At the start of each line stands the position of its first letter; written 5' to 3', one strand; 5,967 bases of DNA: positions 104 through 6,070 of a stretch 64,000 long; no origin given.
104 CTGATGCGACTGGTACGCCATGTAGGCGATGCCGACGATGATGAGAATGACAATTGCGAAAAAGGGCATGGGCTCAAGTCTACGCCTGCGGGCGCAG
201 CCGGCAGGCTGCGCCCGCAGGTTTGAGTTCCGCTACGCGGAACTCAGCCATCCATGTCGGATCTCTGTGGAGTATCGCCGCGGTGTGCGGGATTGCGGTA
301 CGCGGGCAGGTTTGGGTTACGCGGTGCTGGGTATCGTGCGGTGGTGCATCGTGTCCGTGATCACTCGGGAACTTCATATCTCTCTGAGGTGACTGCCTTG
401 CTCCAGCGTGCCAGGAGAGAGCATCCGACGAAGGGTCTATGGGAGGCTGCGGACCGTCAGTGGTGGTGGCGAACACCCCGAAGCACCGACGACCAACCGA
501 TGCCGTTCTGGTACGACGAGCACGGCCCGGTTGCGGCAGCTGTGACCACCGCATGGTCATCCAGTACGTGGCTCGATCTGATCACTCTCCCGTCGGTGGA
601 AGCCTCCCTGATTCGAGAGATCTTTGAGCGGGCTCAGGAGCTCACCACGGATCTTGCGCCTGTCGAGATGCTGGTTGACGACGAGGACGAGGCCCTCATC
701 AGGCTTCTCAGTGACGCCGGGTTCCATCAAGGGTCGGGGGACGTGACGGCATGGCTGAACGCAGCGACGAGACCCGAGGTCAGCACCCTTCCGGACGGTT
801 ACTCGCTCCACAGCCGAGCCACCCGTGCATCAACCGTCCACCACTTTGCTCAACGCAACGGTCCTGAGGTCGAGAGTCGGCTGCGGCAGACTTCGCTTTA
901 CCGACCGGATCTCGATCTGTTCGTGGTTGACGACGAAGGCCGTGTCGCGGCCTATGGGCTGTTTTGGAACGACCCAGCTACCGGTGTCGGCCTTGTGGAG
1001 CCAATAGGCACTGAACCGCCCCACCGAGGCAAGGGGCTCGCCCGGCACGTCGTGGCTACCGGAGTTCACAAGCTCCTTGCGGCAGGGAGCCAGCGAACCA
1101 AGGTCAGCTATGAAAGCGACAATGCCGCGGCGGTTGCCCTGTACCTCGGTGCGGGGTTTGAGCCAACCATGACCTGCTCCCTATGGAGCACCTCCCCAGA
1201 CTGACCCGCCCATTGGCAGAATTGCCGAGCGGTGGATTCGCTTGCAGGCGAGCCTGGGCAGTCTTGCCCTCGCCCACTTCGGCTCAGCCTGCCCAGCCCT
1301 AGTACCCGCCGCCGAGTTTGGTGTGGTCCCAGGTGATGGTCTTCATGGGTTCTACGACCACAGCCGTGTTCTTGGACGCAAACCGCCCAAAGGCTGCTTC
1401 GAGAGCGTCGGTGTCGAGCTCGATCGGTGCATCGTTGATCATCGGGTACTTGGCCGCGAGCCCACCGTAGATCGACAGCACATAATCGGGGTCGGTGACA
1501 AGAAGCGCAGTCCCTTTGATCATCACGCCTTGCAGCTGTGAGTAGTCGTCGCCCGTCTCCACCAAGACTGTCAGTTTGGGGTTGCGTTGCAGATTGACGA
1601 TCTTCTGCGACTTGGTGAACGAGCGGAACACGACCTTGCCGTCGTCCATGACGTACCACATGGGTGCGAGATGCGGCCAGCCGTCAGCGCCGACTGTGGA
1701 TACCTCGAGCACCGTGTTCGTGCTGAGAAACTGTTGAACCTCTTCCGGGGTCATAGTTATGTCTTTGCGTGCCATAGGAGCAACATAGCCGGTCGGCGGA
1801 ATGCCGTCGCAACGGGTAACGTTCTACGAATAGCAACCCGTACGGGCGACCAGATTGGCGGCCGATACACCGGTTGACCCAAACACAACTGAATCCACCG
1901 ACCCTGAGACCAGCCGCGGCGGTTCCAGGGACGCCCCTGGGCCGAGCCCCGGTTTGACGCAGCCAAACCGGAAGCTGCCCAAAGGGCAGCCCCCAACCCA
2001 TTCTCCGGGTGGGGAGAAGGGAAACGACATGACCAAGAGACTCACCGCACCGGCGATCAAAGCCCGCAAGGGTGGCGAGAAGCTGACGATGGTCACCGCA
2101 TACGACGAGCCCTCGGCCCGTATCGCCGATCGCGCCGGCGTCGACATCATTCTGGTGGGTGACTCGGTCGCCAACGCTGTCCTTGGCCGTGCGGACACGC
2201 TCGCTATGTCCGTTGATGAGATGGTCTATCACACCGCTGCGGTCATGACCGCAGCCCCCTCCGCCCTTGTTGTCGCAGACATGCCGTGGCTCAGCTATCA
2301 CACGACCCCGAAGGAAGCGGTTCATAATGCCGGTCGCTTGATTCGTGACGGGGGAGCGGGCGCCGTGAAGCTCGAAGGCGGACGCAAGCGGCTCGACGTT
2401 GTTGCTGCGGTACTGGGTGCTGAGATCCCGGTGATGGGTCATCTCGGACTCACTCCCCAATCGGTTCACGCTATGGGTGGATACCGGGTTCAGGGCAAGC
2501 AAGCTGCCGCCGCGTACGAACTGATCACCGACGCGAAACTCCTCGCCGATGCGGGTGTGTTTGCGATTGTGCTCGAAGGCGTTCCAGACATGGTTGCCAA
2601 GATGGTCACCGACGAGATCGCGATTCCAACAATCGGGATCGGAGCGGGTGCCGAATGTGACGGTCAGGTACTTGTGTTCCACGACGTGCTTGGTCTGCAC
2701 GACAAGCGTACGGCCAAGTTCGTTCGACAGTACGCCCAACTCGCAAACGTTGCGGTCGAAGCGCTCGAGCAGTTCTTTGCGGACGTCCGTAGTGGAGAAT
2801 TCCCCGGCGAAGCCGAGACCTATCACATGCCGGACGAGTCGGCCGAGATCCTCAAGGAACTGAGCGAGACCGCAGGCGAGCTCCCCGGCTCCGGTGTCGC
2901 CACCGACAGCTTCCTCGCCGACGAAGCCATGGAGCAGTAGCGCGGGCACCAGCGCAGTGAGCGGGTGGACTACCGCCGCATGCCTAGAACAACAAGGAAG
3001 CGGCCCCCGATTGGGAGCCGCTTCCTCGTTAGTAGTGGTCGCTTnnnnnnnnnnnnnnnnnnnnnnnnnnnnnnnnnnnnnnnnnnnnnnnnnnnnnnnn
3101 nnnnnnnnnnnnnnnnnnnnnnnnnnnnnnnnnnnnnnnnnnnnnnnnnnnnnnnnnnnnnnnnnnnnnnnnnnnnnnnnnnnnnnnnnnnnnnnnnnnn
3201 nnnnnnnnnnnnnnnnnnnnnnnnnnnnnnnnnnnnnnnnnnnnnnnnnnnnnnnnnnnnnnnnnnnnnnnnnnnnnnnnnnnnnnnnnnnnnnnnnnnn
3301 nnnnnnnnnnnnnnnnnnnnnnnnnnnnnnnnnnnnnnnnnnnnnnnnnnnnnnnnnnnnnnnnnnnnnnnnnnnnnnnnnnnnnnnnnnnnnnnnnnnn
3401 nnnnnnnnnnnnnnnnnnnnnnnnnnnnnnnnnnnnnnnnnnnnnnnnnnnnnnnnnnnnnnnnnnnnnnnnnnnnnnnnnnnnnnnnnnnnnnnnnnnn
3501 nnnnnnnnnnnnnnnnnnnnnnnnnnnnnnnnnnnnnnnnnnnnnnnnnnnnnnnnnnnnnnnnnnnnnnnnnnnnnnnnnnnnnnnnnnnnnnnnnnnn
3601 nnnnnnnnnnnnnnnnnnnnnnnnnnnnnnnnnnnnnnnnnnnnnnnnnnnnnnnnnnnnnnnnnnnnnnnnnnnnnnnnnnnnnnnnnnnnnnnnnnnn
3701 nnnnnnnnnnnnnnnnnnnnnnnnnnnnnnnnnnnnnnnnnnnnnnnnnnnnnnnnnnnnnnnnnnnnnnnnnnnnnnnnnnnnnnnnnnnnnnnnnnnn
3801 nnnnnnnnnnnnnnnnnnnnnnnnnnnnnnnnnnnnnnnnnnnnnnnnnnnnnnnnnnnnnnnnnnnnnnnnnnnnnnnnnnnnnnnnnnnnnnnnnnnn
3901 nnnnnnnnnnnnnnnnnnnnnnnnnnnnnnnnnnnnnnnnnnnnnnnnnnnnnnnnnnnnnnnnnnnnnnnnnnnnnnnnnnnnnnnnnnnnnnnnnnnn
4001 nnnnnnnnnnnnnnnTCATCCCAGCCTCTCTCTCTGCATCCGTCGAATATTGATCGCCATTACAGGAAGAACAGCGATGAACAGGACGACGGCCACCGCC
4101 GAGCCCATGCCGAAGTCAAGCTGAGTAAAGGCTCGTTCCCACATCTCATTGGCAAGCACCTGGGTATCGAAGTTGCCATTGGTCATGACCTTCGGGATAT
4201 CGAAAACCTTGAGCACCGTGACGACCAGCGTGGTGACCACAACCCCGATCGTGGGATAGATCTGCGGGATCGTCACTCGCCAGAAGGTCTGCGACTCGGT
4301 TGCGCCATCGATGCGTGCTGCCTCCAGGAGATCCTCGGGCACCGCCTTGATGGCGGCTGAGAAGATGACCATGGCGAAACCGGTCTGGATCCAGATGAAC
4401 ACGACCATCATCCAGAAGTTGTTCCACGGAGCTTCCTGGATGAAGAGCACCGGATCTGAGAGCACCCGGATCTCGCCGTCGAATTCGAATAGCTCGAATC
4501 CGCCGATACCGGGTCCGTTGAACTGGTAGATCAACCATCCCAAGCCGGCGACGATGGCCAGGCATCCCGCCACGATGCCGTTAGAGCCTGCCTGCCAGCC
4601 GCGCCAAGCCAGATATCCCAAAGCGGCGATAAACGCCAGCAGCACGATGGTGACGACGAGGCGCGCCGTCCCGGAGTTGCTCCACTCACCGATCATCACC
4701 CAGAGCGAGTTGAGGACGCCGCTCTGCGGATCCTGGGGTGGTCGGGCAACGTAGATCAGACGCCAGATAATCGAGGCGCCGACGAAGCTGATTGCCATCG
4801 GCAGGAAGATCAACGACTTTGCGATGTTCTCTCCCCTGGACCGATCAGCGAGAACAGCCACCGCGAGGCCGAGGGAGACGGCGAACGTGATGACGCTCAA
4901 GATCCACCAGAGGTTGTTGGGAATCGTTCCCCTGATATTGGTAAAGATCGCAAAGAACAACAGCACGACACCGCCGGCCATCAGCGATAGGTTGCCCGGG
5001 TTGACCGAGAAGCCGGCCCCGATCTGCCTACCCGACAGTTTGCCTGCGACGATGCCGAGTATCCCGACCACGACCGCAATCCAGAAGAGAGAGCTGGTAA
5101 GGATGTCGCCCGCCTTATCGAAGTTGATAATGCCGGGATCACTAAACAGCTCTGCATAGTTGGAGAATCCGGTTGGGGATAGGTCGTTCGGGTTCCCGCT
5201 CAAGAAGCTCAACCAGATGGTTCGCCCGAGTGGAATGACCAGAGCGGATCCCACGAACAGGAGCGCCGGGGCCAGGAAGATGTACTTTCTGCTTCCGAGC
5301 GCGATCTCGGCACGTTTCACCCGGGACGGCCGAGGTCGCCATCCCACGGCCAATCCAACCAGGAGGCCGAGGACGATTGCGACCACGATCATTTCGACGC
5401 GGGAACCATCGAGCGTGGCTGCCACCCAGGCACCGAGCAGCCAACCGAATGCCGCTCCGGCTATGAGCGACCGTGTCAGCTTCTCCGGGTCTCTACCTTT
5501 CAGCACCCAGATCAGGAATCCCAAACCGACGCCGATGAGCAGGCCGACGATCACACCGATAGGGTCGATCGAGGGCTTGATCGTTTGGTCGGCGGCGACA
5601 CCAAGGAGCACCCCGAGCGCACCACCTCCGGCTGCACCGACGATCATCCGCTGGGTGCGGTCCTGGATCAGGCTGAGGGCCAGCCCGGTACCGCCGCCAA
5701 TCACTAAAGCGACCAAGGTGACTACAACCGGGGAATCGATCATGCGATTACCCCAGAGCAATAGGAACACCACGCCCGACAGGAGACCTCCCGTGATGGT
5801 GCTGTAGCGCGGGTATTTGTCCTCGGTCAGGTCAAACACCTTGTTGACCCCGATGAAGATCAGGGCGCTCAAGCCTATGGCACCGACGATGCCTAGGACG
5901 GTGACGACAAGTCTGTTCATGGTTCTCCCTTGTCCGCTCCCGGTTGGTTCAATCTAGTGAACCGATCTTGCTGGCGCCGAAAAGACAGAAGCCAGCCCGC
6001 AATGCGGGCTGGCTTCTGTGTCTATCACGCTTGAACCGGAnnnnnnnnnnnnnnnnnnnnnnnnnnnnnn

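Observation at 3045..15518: Candidate uncharacterised sugar/sugar-acid catabolic island combining Fsa aldolase, AraA-like isomerase, archaeal-type GAPDH, split UxaA dehydratase and Ldh_2 dehydrogenase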

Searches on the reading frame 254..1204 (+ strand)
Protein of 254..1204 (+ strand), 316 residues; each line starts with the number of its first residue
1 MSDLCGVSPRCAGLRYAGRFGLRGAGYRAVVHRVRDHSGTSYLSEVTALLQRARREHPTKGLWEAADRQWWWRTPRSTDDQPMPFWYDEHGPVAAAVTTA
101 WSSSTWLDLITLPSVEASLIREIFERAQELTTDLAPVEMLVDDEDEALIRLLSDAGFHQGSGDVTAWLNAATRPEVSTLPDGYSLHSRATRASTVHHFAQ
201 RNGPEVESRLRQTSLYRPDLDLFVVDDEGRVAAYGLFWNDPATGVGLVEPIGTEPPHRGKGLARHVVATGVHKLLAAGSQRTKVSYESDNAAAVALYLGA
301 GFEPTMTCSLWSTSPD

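Call 5: search_protein_families(library=pfam, proteins=[window:254-1204:+], max_evalue=0.001)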
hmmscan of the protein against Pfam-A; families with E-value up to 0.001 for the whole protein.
window:254-1204:+ (316 aa): 3 families
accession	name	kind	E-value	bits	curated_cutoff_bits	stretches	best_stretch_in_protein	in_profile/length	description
PF00583.31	Acetyltransf_1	-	1.3e-11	45.2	20.7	1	210-302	23-116/116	Acetyltransferase (GNAT) family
PF13508.13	Acetyltransf_7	-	2.9e-06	28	27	1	221-304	4-84/84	Acetyltransferase (GNAT) domain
PF08445.16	FR47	-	0.00039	20.8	22.1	1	248-305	24-80/86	FR47-like protein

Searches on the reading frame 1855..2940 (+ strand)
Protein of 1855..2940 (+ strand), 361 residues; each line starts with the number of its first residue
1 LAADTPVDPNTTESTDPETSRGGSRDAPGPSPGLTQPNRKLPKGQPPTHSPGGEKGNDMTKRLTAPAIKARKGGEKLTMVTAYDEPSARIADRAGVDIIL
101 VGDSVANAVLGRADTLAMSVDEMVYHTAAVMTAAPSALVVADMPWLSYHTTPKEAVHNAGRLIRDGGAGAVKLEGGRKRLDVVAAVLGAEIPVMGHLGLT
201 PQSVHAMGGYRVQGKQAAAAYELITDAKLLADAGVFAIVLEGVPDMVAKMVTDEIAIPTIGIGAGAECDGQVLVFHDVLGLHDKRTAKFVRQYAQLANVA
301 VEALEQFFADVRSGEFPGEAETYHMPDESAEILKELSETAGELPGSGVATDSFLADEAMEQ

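Call 5: search_protein_families(library=pfam, proteins=[window:1855-2940:+], max_evalue=0.001)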
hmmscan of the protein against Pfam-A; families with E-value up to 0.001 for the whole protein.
window:1855-2940:+ (361 aa): 2 families
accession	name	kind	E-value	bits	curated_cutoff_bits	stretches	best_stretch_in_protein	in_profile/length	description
PF02548.21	Pantoate_transf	-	4.7e-106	354.4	28.7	1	64-318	3-258/259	Ketopantoate hydroxymethyltransferase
PF13714.12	PEP_mutase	-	1.7e-07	31.5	31.5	1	72-174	6-105/240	Phosphoenolpyruvate phosphomutase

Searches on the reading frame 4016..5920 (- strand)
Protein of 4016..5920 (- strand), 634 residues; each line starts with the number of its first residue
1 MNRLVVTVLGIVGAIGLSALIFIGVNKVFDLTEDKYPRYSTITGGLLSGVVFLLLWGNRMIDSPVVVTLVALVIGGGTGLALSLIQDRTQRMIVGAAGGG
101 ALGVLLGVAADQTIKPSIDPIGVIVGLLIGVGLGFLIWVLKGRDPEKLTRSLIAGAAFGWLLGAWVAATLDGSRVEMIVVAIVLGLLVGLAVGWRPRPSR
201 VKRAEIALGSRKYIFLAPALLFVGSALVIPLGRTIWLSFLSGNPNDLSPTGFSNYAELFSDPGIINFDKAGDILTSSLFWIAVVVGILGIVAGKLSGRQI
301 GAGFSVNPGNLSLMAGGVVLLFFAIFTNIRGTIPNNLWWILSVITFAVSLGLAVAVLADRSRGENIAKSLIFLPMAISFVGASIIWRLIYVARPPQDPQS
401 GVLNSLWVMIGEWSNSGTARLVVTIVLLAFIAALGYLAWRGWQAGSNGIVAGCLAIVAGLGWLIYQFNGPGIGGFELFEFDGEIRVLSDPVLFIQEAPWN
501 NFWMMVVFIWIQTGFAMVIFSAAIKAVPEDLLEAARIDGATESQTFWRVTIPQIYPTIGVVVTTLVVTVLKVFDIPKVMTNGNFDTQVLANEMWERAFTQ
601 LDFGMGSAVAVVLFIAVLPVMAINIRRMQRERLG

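Call 5: search_protein_families(library=pfam, proteins=[window:4016-5920:-], max_evalue=0.001)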
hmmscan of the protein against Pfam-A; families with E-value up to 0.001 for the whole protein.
window:4016-5920:- (634 aa): 1 family
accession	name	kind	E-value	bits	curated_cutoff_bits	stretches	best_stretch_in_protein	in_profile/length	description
PF00528.27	BPD_transp_1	-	1.4e-13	51.4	26.4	1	350-622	4-171/184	Binding-protein-dependent transport system inner membrane component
